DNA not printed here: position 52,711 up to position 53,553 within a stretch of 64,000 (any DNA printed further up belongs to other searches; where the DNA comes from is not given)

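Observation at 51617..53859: Nudix hydrolase flanked by two SLOG-superfamily proteins (DprA-like Rossmann and NDT-like) and a dCTP-deaminase-like gene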

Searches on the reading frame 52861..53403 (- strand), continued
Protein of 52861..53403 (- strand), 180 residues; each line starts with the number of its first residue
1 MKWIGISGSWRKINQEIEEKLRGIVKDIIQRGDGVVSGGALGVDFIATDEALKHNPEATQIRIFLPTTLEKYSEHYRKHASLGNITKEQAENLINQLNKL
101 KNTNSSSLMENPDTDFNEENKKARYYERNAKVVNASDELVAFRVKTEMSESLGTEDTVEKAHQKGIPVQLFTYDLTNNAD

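Call 38: fold_search(model_id=the predicted structure, library=pdb)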
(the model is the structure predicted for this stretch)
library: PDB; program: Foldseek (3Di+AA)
matches with E <= 10: 1248; with E <= 0.001: 17
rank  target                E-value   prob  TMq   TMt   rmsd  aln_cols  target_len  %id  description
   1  4ljr_A                2.5e-06  1.00  0.62  0.53   5.1       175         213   18  Structural insights into the unique single-stranded DNA binding mode of DNA processing protein A from Helicobacter pyl (released 2014-01-01)
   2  4ljk_G                2.5e-06  1.00  0.59  0.50   4.4       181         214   18  Structural insights into the unique single-stranded DNA binding mode of DNA processing protein A from Helicobacter pyl (released 2014-01-01)
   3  4ljk_F                4.0e-06  1.00  0.60  0.50   4.5       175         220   18  Structural insights into the unique single-stranded DNA binding mode of DNA processing protein A from Helicobacter pyl (released 2014-01-01)
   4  4ljk_A                4.0e-06  1.00  0.60  0.51   4.9       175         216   19  Structural insights into the unique single-stranded DNA binding mode of DNA processing protein A from Helicobacter pyl (released 2014-01-01)
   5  5mll_B                4.5e-06  1.00  0.60  0.51   4.1       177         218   19  Structure of HpDprA at 1.9 Angstroms resolution (released 2017-12-20)
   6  5mll_A                5.1e-06  1.00  0.60  0.50   5.3       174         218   20  Structure of HpDprA at 1.9 Angstroms resolution (released 2017-12-20)
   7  4ljk_D                5.4e-06  1.00  0.57  0.48   4.7       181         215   18  Structural insights into the unique single-stranded DNA binding mode of DNA processing protein A from Helicobacter pyl (released 2014-01-01)
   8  4ljl_A                9.2e-06  1.00  0.60  0.50   5.0       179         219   18  Structural insights into the unique single-stranded DNA binding mode of DNA processing protein A from Helicobacter pyl (released 2014-01-01)
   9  4ljk_B                1.4e-05  1.00  0.59  0.50   4.1       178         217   17  Structural insights into the unique single-stranded DNA binding mode of DNA processing protein A from Helicobacter pyl (released 2014-01-01)
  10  2nx2                  2.4e-05  1.00  0.55  0.56   5.7       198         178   14  Crystal structure of protein ypsA from Bacillus subtilis, Pfam DUF1273 (released 2006-12-19)
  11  8zva                  4.6e-05  1.00  0.57  0.35   5.2       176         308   18  structure of ShosA from E.coli APEC O1 (released 2025-04-09)
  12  1rcu_A                3.1e-04  1.00  0.48  0.51   5.0       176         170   16  X-RAY STRUCTURE OF TM1055 NORTHEAST STRUCTURAL GENOMICS CONSORTIUM TARGET VT76 (released 2003-12-02)
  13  3uqz_C                4.1e-04  1.00  0.55  0.37   5.1       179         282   14  X-ray structure of DNA processing protein A (DprA) from Streptococcus pneumoniae (released 2012-08-29)
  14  3maj                  4.9e-04  1.00  0.60  0.32   4.6       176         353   19  Crystal structure of putative DNA processing protein DprA from Rhodopseudomonas palustris CGA009 (released 2010-05-12)
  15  7uxs_A                5.5e-04  1.00  0.52  0.48   8.4       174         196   11  Crystal structure of the BcThsA SLOG domain in complex with 3'cADPR (released 2022-09-07)
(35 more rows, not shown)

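Call 61: find_related_loci(query=A1, collection=viral_contigs, flank=6000)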
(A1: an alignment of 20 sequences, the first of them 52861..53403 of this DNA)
Query A1 (180 aa) in viral_contigs; peptide patterns used: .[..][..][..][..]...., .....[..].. (x = any residue, [..] = any of these).
79 stretches matched a pattern; 2 encode a relative of the query (tblastn E <= 1e-3); 2 distinct loci.
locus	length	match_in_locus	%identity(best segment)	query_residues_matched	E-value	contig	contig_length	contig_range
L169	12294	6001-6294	26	20-171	2e-6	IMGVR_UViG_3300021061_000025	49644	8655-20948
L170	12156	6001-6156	45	4-55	2e-5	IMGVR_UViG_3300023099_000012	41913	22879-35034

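Call 65: search_protein_representatives(alignment_id=A1)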
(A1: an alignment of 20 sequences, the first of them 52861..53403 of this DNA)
Query: 20 sequences, 178 profile positions. Proteins with E-value up to 0.001 (for the whole library): 473; up to 1e-10: 206; up to 1e-30: 81. The best 150 are listed.
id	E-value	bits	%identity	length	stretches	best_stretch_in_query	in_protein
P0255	8.4e-78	276.5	-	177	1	1-176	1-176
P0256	6.6e-76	270.3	-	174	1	1-176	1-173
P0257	5.0e-62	225.1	-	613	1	1-176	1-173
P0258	9.5e-60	217.7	-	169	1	1-175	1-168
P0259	2.2e-56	206.7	-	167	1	1-175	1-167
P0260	8.5e-56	204.8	-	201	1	3-175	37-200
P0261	6.1e-54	198.8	-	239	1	1-175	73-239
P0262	1.0e-52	194.8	-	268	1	1-175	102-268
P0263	7.5e-51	188.7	-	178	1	1-176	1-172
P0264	4.9e-50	186.1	-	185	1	1-175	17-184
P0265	3.2e-49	183.4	-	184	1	1-175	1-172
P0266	5.5e-49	182.6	-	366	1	3-176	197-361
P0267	1.6e-47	177.9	-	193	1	1-176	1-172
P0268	1.6e-46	174.6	-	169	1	1-176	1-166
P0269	2.1e-46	174.2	-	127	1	52-177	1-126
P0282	3.1e-40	154.1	-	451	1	2-177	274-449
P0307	3.5e-36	141.0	-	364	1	3-175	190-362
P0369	7.0e-24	100.9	-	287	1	4-175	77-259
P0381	2.5e-22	95.8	-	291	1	3-176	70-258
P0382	3.3e-22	95.4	-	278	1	3-177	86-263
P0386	2.9e-21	92.3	-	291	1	2-176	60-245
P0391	3.4e-20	88.9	-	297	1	3-168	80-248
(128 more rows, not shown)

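Call 66: search_protein_families(library=pfam, proteins=[P0257, P0266, P0282, P0307, P0262, P0369, P0381, P0382, P0386, P0391], max_evalue=0.01)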
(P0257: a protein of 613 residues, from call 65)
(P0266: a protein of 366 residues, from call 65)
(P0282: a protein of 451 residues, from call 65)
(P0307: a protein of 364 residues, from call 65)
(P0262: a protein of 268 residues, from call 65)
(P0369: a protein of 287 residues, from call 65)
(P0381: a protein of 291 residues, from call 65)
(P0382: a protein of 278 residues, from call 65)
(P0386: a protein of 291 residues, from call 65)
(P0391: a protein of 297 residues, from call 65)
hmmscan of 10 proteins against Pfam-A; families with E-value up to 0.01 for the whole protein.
P0257 (613 aa): 5 families
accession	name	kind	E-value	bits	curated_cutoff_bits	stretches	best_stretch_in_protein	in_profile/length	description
PF08245.18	Mur_ligase_M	-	2e-21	77.3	24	1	278-431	1-195/200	Mur ligase middle domain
PF02875.26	Mur_ligase_C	-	8.3e-20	72.3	28.4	1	458-596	1-127/127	Mur ligase, glutamate ligase domain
PF01225.30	Mur_ligase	-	7.6e-16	58.7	21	1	178-273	1-94/95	Mur ligase family, catalytic domain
PF02481.21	DNA_processg_A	-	1.4e-08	34.6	29.6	1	4-173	47-192/212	DNA recombination-mediator protein A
PF12694.12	cpYpsA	-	0.0023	18.2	26.2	0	111-171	42-99/145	Circularly permutated YpsA SLOG family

P0266 (366 aa): 2 families
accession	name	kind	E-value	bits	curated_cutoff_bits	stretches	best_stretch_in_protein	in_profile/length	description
PF02481.21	DNA_processg_A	-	2.9e-10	40.1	29.6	1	196-359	45-190/212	DNA recombination-mediator protein A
PF04266.20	ASCH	-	0.0028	18.8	21.2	1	13-84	7-87/103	ASCH domain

P0282 (451 aa): 2 families
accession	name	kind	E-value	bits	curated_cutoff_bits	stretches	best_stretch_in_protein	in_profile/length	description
PF13489.12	Methyltransf_23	-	8.9e-08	32.5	27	1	34-174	9-134/164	Methyltransferase domain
PF02481.21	DNA_processg_A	-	1.1e-07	31.8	29.6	1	273-333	44-103/212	DNA recombination-mediator protein A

P0307 (364 aa): 8 families
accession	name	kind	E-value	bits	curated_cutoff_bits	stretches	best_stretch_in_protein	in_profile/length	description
PF02481.21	DNA_processg_A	-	3.7e-10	39.8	29.6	2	188-243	44-98/212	DNA recombination-mediator protein A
PF13847.12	Methyltransf_31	-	4.3e-07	30.1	27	1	47-123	2-81/145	Methyltransferase domain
PF13649.12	Methyltransf_25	-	5.8e-05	24.1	27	1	52-141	1-90/97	Methyltransferase domain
PF08242.18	Methyltransf_12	-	7.3e-05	23.9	30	1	54-124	2-73/98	Methyltransferase domain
PF02390.23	Methyltransf_4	-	0.00068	19.6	24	1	52-108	5-59/173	Putative methyltransferase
PF00891.24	Methyltransf_2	-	0.001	18.9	22.3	1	46-122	60-133/210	O-methyltransferase domain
PF05175.20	MTS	-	0.0018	18.4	23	1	39-81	22-64/170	Methyltransferase small domain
PF07021.18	MetW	-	0.0043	17.1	21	1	46-69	11-34/193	Methionine biosynthesis protein MetW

P0262 (268 aa): 7 families
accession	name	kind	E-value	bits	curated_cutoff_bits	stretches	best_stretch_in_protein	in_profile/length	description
PF12643.12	MazG-like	-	4e-13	49.8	27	1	34-104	4-74/85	MazG-like family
PF02481.21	DNA_processg_A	-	6.2e-11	42.3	29.6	1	106-263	48-186/212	DNA recombination-mediator protein A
PF03819.22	MazG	-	7.9e-05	23.3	22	1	25-92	2-62/74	MazG nucleotide pyrophosphohydrolase domain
PF12694.12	cpYpsA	-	0.00023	21.4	26.2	0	136-161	1-26/145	Circularly permutated YpsA SLOG family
PF01503.22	PRA-PH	-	0.0019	19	21.3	0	57-90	47-80/86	Phosphoribosyl-ATP pyrophosphohydrolase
PF08761.16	dUTPase_2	-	0.0024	18.6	22.9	1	20-120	22-119/162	dUTPase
PF06908.16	YpsA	-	0.0032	17.9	27.7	1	115-192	21-99/168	YspA SLOG family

P0369 (287 aa): 0 families

P0381 (291 aa): 0 families

P0382 (278 aa): 1 family
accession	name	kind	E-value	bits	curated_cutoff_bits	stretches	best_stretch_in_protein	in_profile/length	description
PF02481.21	DNA_processg_A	-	0.004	16.8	29.6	1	87-138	47-97/212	DNA recombination-mediator protein A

P0386 (291 aa): 1 family
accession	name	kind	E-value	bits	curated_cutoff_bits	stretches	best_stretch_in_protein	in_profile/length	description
PF02481.21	DNA_processg_A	-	0.00016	21.4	29.6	1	57-113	42-97/212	DNA recombination-mediator protein A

P0391 (297 aa): 1 family
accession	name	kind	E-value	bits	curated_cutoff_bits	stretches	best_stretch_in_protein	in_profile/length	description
PF02481.21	DNA_processg_A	-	0.002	17.8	29.6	1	80-132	46-97/212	DNA recombination-mediator protein A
